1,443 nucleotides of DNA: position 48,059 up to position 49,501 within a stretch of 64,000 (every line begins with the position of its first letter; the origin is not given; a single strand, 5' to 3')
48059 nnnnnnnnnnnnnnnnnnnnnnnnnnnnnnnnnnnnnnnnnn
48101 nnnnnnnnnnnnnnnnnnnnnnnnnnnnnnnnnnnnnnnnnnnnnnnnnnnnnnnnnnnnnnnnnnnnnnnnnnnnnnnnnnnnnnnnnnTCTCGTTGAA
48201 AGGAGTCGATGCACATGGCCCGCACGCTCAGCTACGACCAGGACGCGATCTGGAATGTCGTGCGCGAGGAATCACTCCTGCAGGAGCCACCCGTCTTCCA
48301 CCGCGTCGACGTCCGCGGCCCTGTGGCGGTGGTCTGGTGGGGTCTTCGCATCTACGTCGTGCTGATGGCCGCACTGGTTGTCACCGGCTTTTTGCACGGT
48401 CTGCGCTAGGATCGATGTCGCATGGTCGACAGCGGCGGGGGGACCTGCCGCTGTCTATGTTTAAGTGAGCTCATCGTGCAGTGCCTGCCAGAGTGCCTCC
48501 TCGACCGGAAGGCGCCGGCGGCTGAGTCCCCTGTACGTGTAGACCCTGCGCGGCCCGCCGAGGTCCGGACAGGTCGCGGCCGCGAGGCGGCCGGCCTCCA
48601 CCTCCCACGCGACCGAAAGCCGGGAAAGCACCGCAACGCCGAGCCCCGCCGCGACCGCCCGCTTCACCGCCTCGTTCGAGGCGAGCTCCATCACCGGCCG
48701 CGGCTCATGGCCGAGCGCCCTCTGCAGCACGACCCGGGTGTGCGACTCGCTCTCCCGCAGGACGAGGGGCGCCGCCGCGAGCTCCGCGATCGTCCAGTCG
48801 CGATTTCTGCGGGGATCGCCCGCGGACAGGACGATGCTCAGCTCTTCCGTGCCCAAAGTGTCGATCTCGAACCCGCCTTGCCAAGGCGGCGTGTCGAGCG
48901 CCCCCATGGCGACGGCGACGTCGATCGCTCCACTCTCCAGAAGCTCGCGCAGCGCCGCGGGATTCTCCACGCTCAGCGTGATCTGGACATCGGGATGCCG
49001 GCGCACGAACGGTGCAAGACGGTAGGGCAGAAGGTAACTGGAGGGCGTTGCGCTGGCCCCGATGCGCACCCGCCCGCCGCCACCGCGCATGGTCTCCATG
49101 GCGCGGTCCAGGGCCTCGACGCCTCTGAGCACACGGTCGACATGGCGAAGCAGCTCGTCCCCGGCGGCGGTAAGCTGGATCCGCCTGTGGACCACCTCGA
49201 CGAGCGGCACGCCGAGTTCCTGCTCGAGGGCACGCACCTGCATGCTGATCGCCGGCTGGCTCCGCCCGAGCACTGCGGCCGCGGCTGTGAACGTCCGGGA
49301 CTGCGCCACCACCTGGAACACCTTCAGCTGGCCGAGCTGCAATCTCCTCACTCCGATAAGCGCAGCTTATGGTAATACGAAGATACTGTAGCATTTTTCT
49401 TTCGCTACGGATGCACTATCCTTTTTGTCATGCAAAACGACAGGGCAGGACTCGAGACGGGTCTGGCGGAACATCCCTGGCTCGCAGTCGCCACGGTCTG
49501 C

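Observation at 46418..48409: M-box (Mg2+) riboswitch controlling an NRAMP-family transporter plus a 66-aa membrane ORF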

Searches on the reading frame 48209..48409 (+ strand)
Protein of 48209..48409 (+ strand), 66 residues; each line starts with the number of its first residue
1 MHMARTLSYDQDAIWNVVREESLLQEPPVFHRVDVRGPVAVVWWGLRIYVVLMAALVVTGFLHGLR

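Call 4: search_protein_families(library=pfam, proteins=[window:48209-48409:+], max_evalue=0.01)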
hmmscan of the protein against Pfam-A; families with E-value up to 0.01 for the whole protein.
window:48209-48409:+ (66 aa): 0 families

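Call 5: search_protein_families(library=ncbifam, proteins=[window:48209-48409:+], max_evalue=0.01)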
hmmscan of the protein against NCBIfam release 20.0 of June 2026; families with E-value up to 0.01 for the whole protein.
window:48209-48409:+ (66 aa): 0 families

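Call 28: find_homologous_proteins(query=A2, max_evalue=0.001)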
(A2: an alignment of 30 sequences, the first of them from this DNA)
Query A2 (30 sequences) (64 aa, profile of the alignment): 164 proteins with E <= 0.001 among 3595 candidates; the best 120 are listed.
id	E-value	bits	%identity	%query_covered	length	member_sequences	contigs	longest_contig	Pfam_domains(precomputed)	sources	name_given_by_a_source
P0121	1.5e-23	101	31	94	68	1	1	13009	-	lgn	-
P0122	3.0e-23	100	32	91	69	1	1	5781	-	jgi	jgi:hypothetical protein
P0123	4.1e-23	99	32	72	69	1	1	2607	-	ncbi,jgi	-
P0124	6.1e-23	99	33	92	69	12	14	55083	-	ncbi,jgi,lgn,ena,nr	ncbi:MAG: hypothetical protein M0034_01765 [Deltaproteobacteria bacterium]|jgi:hypothetical protein|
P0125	9.6e-23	98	33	69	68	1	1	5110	-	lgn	-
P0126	1.0e-22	98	33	92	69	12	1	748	-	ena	-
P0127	1.1e-22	98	34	92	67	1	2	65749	-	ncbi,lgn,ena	-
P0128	1.2e-22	98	31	81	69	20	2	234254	-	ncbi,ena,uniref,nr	ncbi:MAG: hypothetical protein EVJ48_00785 [Candidatus Acidulodesulfobacterium acidiphilum]|uniref:U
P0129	1.2e-22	98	34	92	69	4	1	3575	-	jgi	jgi:hypothetical protein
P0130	1.3e-22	98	31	92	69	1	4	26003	-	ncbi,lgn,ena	-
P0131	1.5e-22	97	31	92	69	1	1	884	-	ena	-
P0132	1.6e-22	97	32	89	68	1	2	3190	-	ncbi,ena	-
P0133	2.7e-22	97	32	89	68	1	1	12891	-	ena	-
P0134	2.9e-22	96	32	89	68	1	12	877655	-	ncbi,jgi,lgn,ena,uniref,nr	ncbi:MAG: hypothetical protein EVJ47_01465 [Candidatus Acidulodesulfobacterium ferriphilum]|jgi:hypo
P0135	3.1e-22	96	32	89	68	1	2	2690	-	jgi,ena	jgi:hypothetical protein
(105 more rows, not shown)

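Call 29: search_protein_families(library=pfam, alignment_id=A2, max_evalue=1)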
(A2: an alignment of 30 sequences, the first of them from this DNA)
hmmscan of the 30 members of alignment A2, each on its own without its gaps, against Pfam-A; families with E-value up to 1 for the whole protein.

A. member 1, seq(64 aa): 0 families

B. families by the number of members that match (of 30 scanned): 10 families
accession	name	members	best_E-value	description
PF15831.10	SMIM5_18_22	2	0.0022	Small integral membrane protein 5/18/22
PF25417.1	DUF7889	2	0.039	Family of unknown function (DUF7889)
PF05393.16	Hum_adeno_E3A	2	0.078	Human adenovirus early E3A glycoprotein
PF15183.11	MRAP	2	0.14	Melanocortin-2 receptor accessory protein family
PF19450.4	DUF5988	1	0.034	Family of unknown function (DUF5988)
PF24404.1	nSTAND_NTPase7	1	0.064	Novel STAND NTPase 7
PF14138.11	COX16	1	0.14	Cytochrome c oxidase assembly protein COX16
PF19325.4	RNF152_C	1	0.17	E3 ubiquitin-protein ligase RNF152 C-terminus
PF07465.18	PsaM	1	0.2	Photosystem I protein M (PsaM)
PF23942.1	DUF7277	1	0.21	Domain of unknown function (DUF7277)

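Call 54: search_protein_representatives(alignment_id=A7)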
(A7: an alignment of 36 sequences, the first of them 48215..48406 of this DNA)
Query: 36 sequences, 68 profile positions. Proteins with E-value up to 0.001 (for the whole library): 85; up to 1e-10: 39; up to 1e-30: 0. The best 85 are listed.
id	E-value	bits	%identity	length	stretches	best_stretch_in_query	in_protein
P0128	2.5e-28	114.3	-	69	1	2-68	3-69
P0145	5.8e-28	113.1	-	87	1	3-68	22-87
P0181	1.5e-23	99.0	-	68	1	3-67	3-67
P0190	8.4e-23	96.6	-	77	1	11-68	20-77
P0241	2.2e-21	92.0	-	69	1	3-67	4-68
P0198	3.1e-18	81.9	-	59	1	18-68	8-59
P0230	1.2e-17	80.0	-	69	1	3-67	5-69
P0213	8.1e-17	77.4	-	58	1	24-66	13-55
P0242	9.3e-16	74.0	-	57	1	13-66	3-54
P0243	1.9e-15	73.0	-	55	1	25-67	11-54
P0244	2.2e-15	72.8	-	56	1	26-68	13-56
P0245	2.4e-15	72.7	-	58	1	24-68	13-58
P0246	2.6e-15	72.6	-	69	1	25-66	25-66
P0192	3.8e-15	72.0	-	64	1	29-66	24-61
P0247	4.0e-15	72.0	-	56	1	24-68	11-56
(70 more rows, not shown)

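Call 73: predict_structure(alignment_id=A7)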
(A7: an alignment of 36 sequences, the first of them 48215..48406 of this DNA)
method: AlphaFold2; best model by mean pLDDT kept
length: 64 residues; sequences in the alignment: 36
mean_pLDDT: 70.4   pTM: 0.36
mean pLDDT of the five models: 70.4, 70.2, 69.7, 69.2, 67.5
residues with pLDDT >= 90: 19; 70-90: 9; 50-70: 29; < 50: 7
segments of 3 or more residues with pLDDT < 50: 1-7
pLDDT, mean of each block of 10 residues (from residue 1): 48 56 57 70 95 94 76
secondary structure, 60 per line:
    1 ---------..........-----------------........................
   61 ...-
elements in order: H10-19 H37-63

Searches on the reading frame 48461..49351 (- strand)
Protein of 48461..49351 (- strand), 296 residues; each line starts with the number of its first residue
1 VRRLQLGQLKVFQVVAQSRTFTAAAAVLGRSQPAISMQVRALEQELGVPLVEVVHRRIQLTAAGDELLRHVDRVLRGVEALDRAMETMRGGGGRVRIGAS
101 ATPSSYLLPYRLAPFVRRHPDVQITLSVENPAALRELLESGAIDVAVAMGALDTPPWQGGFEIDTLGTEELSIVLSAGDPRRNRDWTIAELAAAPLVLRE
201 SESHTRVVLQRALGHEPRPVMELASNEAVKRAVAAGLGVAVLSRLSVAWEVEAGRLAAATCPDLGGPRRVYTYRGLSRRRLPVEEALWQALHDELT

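Call 4: search_protein_families(library=pfam, proteins=[window:48461-49351:-], max_evalue=0.01)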
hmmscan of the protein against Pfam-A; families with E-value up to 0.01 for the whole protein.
window:48461-49351:- (296 aa): 2 families
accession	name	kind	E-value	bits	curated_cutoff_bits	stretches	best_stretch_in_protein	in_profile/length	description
PF03466.25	LysR_substrate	-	6.6e-41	140.4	28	1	91-295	4-208/209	LysR substrate binding domain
PF00126.33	HTH_1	-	1.7e-20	73.2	26.6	1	6-64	1-59/60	Bacterial regulatory helix-turn-helix protein, lysR family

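Call 5: search_protein_families(library=ncbifam, proteins=[window:48461-49351:-], max_evalue=0.01)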
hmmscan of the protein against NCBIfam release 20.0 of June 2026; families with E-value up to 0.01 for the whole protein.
window:48461-49351:- (296 aa): 52 families (the best 25 are shown)
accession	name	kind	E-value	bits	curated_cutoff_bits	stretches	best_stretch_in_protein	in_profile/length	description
NF040786.1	LysR_Sec_metab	equivalog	2e-45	155.1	250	1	5-293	2-296/298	selenium metabolism-associated LysR family transcriptional regulator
NF045990.1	TransRegCbbRRhodb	equivalog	3.4e-41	141.3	450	1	3-292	5-297/304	LysR family regulator CbbR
TIGR03339.1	phn_lysR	subfamily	1e-39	136.5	341.1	1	8-249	1-240/279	aminoethylphosphonate catabolism associated LysR family transcriptional regulator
NF040889.1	trans_reg_YeiE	equivalog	9.5e-39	133.3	480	1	3-272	2-267/288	DNA-binding transcriptional regulator YeiE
NF008095.0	PRK10837.1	subfamily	2.1e-34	119.1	281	1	4-272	3-267/290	LysR family transcriptional regulator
NF008416.0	PRK11242.1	equivalog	4.1e-31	108.4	277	1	8-236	5-235/300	transcriptional regulator CynR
TIGR02424.1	TF_pcaQ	equivalog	7.5e-29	100.6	303.8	1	3-258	2-261/300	pca operon transcription factor PcaQ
NF053705.1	TransRegGltCGpos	equivalog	6.1e-28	97.9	350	1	6-248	3-247/300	glutamate biosynthesis transcriptional regulator GltC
NF045775.1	acetoin_reg_AlsR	exception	1.1e-26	94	430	1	6-243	3-243/290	acetoin biosynthesis transcriptional regulator AlsR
NF008352.0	PRK11139.1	subfamily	2.3e-26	92.6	288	1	5-259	7-256/305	transcriptional regulator GcvA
NF009327.0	PRK12684.1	subfamily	3e-26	92.4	402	1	5-251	2-250/313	CysB family HTH-type transcriptional regulator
TIGR03418.1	chol_sulf_TF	equivalog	4.7e-25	88.2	324.8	1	5-260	2-257/291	choline sulfate utilization transcriptional regulator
NF047520.1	trans_act_CidR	equivalog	3.1e-24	85.7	415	1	6-244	3-242/292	cidABC operon transcriptional activator CidR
NF009326.0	PRK12681.1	equivalog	5e-24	85.3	436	1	6-252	3-253/324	HTH-type transcriptional regulator CysB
NF007439.0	PRK09986.1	equivalog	9.8e-24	84.2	290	1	2-243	5-250/296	LysR family transcriptional regulator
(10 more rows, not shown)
